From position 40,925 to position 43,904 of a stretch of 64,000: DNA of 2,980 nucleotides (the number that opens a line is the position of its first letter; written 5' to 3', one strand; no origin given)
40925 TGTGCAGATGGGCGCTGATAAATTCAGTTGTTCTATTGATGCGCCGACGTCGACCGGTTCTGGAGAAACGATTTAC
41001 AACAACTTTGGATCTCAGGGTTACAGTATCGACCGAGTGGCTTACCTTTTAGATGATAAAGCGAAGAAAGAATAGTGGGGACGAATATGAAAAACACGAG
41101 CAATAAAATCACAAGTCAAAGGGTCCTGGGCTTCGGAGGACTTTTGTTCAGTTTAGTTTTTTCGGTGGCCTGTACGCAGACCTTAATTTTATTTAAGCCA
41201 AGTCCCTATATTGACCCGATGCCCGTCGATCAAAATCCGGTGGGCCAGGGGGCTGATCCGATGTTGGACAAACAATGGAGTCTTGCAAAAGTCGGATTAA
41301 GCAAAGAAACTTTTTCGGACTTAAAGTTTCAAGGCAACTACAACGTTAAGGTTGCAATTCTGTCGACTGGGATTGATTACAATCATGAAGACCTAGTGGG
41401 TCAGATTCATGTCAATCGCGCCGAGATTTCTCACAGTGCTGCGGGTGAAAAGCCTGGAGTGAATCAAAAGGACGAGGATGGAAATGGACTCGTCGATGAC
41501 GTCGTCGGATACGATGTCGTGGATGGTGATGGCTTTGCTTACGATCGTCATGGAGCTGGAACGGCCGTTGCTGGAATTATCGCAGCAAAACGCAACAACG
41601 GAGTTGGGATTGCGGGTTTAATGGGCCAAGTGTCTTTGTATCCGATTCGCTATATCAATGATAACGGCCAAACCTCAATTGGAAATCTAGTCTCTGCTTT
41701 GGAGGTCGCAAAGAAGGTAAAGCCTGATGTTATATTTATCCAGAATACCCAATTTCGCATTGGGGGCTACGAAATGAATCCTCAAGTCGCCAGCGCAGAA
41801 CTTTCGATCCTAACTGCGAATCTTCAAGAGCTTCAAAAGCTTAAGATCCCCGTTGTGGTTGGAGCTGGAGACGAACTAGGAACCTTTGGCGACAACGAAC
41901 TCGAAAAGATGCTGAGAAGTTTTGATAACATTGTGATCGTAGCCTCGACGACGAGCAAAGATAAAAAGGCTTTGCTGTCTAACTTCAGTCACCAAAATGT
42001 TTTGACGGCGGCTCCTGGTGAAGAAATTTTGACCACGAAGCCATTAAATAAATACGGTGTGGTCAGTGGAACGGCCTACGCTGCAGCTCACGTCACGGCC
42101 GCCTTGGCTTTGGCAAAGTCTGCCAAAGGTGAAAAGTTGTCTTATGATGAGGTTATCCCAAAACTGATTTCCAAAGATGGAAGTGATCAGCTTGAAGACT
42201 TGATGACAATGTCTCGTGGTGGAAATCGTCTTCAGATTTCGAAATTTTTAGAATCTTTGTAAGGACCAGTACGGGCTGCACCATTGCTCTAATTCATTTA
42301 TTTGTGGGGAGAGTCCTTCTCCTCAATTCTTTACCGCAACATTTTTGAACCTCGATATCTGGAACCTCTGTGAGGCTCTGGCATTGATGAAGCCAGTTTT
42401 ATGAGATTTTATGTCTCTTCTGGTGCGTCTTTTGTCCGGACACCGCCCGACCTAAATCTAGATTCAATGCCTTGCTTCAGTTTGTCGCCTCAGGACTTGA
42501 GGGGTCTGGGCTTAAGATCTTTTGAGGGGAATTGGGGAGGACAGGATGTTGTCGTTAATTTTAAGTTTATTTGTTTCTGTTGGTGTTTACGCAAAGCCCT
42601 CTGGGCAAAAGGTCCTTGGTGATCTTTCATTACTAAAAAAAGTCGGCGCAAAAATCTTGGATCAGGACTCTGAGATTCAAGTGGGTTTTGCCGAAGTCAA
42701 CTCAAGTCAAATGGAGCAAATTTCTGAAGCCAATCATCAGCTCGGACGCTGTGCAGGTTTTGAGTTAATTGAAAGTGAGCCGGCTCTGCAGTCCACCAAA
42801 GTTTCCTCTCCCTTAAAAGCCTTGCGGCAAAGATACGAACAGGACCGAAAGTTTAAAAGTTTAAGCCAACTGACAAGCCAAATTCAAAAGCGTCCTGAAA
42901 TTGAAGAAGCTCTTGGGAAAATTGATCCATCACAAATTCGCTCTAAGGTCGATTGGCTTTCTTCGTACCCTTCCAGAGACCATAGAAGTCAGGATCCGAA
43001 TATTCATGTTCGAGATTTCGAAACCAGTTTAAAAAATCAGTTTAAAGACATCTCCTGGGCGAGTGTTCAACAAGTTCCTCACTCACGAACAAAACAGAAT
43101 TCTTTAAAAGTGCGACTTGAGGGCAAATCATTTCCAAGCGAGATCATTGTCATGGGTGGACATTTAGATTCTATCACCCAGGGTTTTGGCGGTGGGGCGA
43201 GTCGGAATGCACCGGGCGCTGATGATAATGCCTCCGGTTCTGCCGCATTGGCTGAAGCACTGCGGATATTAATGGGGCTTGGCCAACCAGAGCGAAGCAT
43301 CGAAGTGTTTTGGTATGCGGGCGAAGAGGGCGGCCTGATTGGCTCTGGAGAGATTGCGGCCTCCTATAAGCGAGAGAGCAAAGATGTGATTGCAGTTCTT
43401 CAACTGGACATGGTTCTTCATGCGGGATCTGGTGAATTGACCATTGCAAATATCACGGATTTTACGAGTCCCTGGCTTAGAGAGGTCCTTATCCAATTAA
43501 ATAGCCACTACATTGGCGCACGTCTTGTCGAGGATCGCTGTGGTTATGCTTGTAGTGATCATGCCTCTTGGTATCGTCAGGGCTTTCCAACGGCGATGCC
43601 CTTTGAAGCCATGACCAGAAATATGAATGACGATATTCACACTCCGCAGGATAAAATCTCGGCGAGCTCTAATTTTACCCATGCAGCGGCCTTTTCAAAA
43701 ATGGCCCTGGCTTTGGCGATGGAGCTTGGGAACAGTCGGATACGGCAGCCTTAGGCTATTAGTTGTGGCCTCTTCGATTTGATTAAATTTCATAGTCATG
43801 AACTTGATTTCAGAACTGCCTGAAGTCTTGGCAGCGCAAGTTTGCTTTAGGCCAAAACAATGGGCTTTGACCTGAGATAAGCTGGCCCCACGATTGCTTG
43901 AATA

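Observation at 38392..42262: Active subtilase translationally coupled to a paralog that has lost three of four catalytic residues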

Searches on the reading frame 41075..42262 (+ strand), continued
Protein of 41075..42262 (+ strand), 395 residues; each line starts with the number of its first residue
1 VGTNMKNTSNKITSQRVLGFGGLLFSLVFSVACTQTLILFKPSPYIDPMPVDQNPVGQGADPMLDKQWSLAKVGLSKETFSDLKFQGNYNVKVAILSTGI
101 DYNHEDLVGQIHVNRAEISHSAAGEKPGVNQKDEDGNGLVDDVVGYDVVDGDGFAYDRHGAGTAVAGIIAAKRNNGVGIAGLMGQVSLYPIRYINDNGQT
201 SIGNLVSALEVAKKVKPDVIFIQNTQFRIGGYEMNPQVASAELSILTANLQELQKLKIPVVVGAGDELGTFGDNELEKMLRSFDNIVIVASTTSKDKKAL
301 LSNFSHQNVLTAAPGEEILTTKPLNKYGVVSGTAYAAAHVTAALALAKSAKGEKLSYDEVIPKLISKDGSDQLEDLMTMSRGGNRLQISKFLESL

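Call 13: find_encoding_contigs(protein=P0097, flank=8000, max_places=2)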
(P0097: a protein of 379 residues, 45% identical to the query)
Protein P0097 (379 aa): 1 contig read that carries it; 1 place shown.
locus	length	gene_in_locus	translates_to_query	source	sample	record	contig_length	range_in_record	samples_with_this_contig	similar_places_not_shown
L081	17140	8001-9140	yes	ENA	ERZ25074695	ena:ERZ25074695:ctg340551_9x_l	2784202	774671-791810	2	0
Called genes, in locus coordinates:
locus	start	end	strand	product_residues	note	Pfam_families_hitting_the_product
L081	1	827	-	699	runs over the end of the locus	-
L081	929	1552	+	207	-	PF01066:CDP-OH_P_transf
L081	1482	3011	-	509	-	PF03853:YjeF_N, PF01256:Carb_kinase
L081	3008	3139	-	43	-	-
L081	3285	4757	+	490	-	-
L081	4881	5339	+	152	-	PF00520:Ion_trans, PF07885:Ion_trans_2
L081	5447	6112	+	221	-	-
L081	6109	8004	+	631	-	PF00082:Peptidase_S8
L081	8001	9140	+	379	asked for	PF00082:Peptidase_S8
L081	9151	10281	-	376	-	PF14580:LRR_9 (faint), PF23952:LRR_EndoS (faint), PF12799:LRR_4, PF13855:LRR_8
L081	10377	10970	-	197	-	-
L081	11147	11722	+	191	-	PF00072:Response_reg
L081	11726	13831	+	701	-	PF13428:TPR_14 (faint), PF23914:TPR_CcmH_CycH (faint), PF00515:TPR_1 (faint), PF07719:TPR_2 (faint), PF12895:ANAPC3 (faint), PF13181:TPR_8 (faint), PF13424:TPR_12 (faint), PF00072:Response_reg, +2 more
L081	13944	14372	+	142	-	PF01242:PTPS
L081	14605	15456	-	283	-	-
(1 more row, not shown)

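Call 14: find_encoding_contigs(protein=P0006, flank=8000, max_places=2)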
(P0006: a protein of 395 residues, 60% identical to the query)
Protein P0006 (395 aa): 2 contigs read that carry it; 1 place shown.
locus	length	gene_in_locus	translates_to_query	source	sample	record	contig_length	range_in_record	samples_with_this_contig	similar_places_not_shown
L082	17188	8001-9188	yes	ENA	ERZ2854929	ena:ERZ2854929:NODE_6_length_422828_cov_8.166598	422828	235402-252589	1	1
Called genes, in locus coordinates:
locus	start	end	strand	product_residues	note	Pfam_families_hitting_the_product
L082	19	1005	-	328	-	PF00082:Peptidase_S8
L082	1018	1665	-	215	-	-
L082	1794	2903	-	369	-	PF00990:GGDEF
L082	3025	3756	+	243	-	PF01569:PAP2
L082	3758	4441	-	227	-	-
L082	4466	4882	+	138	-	-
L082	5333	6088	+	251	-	-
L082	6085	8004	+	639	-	PF00082:Peptidase_S8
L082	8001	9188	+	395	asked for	PF00082:Peptidase_S8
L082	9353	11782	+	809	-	PF00004:AAA (weak), PF13173:AAA_14 (faint), PF00158:Sigma54_activat (weak), PF00004:AAA (weak), PF07724:AAA_2, PF07728:AAA_5, PF10431:ClpB_D2-small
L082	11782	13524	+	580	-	-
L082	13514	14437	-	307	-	PF00194:Carb_anhydrase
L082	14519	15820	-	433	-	PF01594:AI-2E_transport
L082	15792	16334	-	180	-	PF00027:cNMP_binding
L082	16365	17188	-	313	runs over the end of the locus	PF01400:Astacin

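Call 15: find_encoding_contigs(protein=P0112, flank=8000, max_places=2)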
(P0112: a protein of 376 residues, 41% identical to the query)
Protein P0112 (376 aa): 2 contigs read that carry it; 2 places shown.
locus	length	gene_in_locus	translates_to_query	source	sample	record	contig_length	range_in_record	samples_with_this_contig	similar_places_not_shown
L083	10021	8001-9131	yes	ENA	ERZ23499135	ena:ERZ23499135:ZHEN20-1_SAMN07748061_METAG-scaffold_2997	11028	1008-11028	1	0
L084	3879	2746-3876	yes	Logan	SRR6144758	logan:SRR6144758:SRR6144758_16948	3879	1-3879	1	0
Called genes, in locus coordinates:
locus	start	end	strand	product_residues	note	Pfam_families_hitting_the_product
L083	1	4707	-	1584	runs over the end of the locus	PF13195:DUF4011, PF09848:SLFN-g3_helicase (faint), PF13245:AAA_19 (faint), PF13604:AAA_30 (faint), PF13086:AAA_11 (weak), PF13087:AAA_12, PF18741:MTES_1575, PF11784:DUF3320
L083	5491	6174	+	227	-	-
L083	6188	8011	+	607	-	PF00082:Peptidase_S8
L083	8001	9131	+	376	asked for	PF00082:Peptidase_S8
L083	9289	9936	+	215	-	PF02798:GST_N, PF13409:GST_N_2, PF13417:GST_N_3, PF00043:GST_C (weak), PF14497:GST_C_3 (faint), PF13410:GST_C_2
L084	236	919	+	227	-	-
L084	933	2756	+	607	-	PF00082:Peptidase_S8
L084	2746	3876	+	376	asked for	PF00082:Peptidase_S8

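Call 16: find_encoding_contigs(protein=P0111, flank=8000, max_places=1)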
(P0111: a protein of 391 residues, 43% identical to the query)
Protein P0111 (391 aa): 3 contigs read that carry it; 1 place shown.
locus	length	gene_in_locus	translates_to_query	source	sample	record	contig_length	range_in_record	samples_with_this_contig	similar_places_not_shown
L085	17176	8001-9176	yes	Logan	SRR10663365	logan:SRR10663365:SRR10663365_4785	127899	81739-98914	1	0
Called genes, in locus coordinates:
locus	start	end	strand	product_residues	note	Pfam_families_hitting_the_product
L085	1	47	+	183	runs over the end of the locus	PF00430:ATP-synt_B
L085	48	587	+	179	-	PF00213:OSCP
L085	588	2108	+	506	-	PF02874:ATP-synt_ab_N, PF00006:ATP-synt_ab, PF00306:ATP-synt_ab_C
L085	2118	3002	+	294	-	PF00231:ATP-synt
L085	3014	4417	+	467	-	PF02874:ATP-synt_ab_N, PF00006:ATP-synt_ab, PF22919:ATP-synt_VA_C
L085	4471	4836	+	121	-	PF02823:ATP-synt_DE_N, PF00401:ATP-synt_DE (weak)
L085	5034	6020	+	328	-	-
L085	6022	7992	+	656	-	PF00082:Peptidase_S8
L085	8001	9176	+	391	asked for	PF00082:Peptidase_S8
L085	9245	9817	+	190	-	-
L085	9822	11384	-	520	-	PF00933:Glyco_hydro_3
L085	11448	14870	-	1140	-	PF17757:UvrB_inter, PF02559:CarD_TRCF_RID, PF00270:DEAD, PF04851:ResIII, PF00271:Helicase_C, PF03461:TRCF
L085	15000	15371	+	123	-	PF00507:Oxidored_q4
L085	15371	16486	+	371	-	PF00146:NADHdh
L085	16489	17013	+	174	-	PF00499:Oxidored_q3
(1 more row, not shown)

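Call 17: find_encoding_contigs(protein=P0116, flank=8000, max_places=1)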
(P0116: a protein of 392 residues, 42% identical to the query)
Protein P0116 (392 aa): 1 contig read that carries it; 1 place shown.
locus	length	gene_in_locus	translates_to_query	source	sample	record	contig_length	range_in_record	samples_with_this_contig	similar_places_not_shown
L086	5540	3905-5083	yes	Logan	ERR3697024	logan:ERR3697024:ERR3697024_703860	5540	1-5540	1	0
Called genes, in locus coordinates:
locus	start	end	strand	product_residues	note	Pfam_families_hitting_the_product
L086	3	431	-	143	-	?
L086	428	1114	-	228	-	PF25182:NonGDSL, PF04311:DUF459 (faint), PF00657:Lipase_GDSL, PF13472:Lipase_GDSL_2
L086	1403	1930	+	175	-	-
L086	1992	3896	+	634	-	PF00082:Peptidase_S8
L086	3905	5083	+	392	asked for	PF00082:Peptidase_S8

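Call 18: find_encoding_contigs(protein=P0119, flank=8000, max_places=1)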
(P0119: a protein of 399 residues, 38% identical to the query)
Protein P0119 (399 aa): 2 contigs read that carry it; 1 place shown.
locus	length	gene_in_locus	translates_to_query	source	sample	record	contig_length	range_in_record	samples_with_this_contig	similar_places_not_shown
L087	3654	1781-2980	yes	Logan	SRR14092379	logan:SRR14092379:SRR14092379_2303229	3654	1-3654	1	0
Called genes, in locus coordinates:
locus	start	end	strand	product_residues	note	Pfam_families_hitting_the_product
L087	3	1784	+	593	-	?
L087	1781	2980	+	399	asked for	PF00082:Peptidase_S8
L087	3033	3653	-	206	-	?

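Call 19: find_encoding_contigs(protein=P0036, flank=8000, max_places=1)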
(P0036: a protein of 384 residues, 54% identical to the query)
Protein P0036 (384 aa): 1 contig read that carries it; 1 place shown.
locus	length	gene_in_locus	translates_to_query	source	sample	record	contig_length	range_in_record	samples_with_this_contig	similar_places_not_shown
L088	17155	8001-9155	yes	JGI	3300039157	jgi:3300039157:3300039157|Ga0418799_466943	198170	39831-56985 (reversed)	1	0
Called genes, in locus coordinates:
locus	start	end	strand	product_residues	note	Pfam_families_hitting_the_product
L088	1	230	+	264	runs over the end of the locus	-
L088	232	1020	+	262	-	PF06182:ABC2_membrane_6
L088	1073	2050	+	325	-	PF00582:Usp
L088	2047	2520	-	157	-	-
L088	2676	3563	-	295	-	PF07719:TPR_2 (faint), PF13176:TPR_7 (faint), PF13424:TPR_12 (weak), PF00515:TPR_1 (weak), PF13181:TPR_8 (weak), PF13374:TPR_10 (weak)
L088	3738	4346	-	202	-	PF13759:2OG-FeII_Oxy_5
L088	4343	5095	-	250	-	-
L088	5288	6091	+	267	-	-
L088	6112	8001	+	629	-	PF00082:Peptidase_S8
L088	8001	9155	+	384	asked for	PF00082:Peptidase_S8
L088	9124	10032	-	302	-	PF00849:PseudoU_synth_2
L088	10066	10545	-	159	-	PF01242:PTPS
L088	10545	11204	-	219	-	PF01227:GTP_cyclohydroI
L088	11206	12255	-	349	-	PF03741:TerC, PF04332:DUF475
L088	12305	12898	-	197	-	-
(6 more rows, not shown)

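Call 34: predict_structure(alignment_id=A2)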
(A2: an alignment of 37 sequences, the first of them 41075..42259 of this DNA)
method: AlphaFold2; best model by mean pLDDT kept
length: 395 residues; sequences in the alignment: 37
mean_pLDDT: 89.4   pTM: 0.86
mean pLDDT of the five models: 89.4, 88.8, 87.2, 86.0, 85.6
residues with pLDDT >= 90: 304; 70-90: 43; 50-70: 36; < 50: 12
segments of 3 or more residues with pLDDT < 50: 1-9
pLDDT, mean of each block of 10 residues (from residue 1): 42 51 58 56 76 81 97 93 92 98 96 90 74 91 95 93 98 95 97 94 97 98 90 94 97 97 93 94 97 96 93 98 97 98 97 92 96 95 96 96
secondary structure, 60 per line:
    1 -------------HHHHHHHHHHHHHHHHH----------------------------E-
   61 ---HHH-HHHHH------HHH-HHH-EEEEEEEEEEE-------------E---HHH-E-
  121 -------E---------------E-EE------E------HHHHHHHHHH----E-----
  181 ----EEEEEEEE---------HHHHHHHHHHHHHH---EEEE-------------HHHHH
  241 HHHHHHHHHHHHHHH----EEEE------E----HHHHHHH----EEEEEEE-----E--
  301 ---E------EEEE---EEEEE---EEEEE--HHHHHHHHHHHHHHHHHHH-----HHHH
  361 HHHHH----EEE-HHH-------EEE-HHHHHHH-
elements in order: H14-30 H68-72 E87-97 H161-170 E185-192 H202-215 E219-222 H236-255 E260-263 H275-281 E286-292 E311-314 E318-322 E326-330 H333-351 H357-365 E370-372 E384-386 H388-394

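Call 38: fold_search(model_id=the predicted structure, library=pdb)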
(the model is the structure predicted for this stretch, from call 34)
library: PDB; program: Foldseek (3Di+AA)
matches with E <= 10: 1618; with E <= 0.001: 278
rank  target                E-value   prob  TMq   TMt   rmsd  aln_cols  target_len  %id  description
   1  3vv3_A                9.5e-28  1.00  0.70  0.83   3.7       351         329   29  Crystal structure of deseasin MCP-01 from Pseudoalteromonas sp. SM9913 (released 2013-08-07)
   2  8coy_B                1.9e-25  1.00  0.72  0.83   3.6       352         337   25  Structure of the catalytic domain of P. vivax Sub1 (triclinic crystal form) in complex with inhibitor (released 2023-07-19)
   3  8coy_A                2.1e-25  1.00  0.72  0.85   2.9       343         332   25  Structure of the catalytic domain of P. vivax Sub1 (triclinic crystal form) in complex with inhibitor (released 2023-07-19)
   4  8cp0                  2.3e-25  1.00  0.71  0.80   3.8       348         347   26  Structure of the catalytic domain of P. vivax Sub1 (trigonal crystal form) (released 2023-07-19)
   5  8coz_A                3.6e-25  1.00  0.71  0.83   3.8       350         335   25  Structure of the catalytic domain of P. vivax Sub1 (triclinic crystal form) (released 2023-07-19)
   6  9fm5_A                5.9e-25  1.00  0.71  0.82   3.4       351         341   25  PvSub1 Catalytic Domain in Complex with Peptidomimetic Inhibitor (AL-97) (released 2025-02-05)
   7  8qkj_B                1.5e-24  1.00  0.73  0.85   3.2       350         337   24  PvSub1 Catalytic Domain in Complex with Peptidomimetic Inhibitor (MAM-133) (released 2024-03-20)
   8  9fm5_B                1.5e-24  1.00  0.70  0.81   4.3       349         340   25  PvSub1 Catalytic Domain in Complex with Peptidomimetic Inhibitor (AL-97) (released 2025-02-05)
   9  8coz_B                1.7e-24  1.00  0.71  0.83   3.5       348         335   25  Structure of the catalytic domain of P. vivax Sub1 (triclinic crystal form) (released 2023-07-19)
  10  8qkj_A                2.0e-24  1.00  0.71  0.83   3.5       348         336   25  PvSub1 Catalytic Domain in Complex with Peptidomimetic Inhibitor (MAM-133) (released 2024-03-20)
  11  8qkg_B                2.6e-24  1.00  0.71  0.82   3.9       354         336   24  PvSub1 Catalytic Domain in Complex with Peptidomimetic Inhibitor (MAM-125) (released 2024-03-20)
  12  8qke_A                5.1e-24  1.00  0.72  0.85   2.8       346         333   25  PvSub1 Catalytic Domain in Complex with Peptidomimetic Inhibitor (MH-13) (released 2024-03-20)
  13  8qke_B                3.5e-23  1.00  0.72  0.84   3.0       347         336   25  PvSub1 Catalytic Domain in Complex with Peptidomimetic Inhibitor (MH-13) (released 2024-03-20)
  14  4lvn_A                4.7e-23  1.00  0.71  0.83   4.3       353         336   26  Crystal structure of PfSUB1-prodomain-NIMP.M7 Fab complex (released 2014-05-07)
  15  8pol_B                5.4e-23  1.00  0.71  0.59   6.0       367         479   24  Crystal structure of Plasmodium falciparum Sub1 protease (released 2024-03-06)
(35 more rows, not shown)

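Call 61: list_cluster_members(proteins=[P0006, P0031, P0060, P0070, P0087, P0104, P0053, P0056, P0012, P0088])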
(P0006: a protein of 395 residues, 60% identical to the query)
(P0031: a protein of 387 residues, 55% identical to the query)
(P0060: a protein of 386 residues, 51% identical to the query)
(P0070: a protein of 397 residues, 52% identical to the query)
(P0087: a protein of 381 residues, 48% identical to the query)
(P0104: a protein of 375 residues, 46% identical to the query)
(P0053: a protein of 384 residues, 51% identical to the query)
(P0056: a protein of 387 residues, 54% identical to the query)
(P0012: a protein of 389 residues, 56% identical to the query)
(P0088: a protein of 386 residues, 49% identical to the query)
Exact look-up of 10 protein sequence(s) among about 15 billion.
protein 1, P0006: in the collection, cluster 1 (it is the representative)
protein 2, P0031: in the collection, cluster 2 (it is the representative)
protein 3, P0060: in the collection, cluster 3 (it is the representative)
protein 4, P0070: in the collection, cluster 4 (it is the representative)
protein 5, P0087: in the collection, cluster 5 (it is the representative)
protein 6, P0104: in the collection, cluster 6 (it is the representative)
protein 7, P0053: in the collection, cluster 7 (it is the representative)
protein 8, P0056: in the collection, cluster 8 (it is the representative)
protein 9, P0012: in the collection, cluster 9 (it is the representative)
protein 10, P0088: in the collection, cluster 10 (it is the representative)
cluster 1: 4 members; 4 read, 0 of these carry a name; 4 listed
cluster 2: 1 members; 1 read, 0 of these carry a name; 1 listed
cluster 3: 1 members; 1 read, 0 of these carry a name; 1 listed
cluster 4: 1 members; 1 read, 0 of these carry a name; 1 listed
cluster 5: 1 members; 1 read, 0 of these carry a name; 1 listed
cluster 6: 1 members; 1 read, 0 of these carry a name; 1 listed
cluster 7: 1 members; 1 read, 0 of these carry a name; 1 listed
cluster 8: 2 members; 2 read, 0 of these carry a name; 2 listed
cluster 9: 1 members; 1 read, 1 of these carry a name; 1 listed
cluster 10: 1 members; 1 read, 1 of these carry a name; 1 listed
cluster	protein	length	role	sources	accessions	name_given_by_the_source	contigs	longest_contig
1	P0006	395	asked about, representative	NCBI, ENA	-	-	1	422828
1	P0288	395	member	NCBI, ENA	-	-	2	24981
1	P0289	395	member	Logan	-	-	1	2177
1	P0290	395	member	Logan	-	-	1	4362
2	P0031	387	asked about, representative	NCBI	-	-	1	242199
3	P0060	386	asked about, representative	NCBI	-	-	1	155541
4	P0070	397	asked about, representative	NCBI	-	-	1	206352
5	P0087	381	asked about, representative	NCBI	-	-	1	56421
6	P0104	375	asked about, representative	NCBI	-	-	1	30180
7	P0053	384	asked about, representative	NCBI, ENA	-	-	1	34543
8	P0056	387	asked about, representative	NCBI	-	-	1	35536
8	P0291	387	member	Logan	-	-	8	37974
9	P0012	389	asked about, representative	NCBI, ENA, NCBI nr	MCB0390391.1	MAG: S8 family serine peptidase [Bdellovibrionales bacterium] | S8 family serine peptidase [Bdellovibrionales bacterium]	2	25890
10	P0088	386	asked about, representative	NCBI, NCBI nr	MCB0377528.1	MAG: S8 family serine peptidase [Bdellovibrionales bacterium] | S8 family serine peptidase [Bdellovibrionales bacterium]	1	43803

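Call 76: search_protein_families(library=padloc, proteins=[window:41087-42259:+], max_evalue=0.001)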
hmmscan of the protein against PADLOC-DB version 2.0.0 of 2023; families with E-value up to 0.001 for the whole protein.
window:41087-42259:+ (391 aa): 1 family
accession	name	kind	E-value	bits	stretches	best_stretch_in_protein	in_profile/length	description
PDLC03014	subtilase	-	8.7e-09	33.3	1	86-347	173-359/391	-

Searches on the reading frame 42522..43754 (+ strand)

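Call 3: search_protein_families(library=pfam, proteins=[window:42522-43754:+], max_evalue=0.01)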
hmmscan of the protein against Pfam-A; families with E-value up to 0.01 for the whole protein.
window:42522-43754:+ (410 aa): 2 families
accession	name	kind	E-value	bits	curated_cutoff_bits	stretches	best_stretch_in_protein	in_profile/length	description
PF04389.22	Peptidase_M28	-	8.9e-33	114.1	21.3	1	197-392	4-186/193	Peptidase family M28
PF01546.33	Peptidase_M20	-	8.2e-08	32.8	24.6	1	230-394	30-203/206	Peptidase family M20/M25/M40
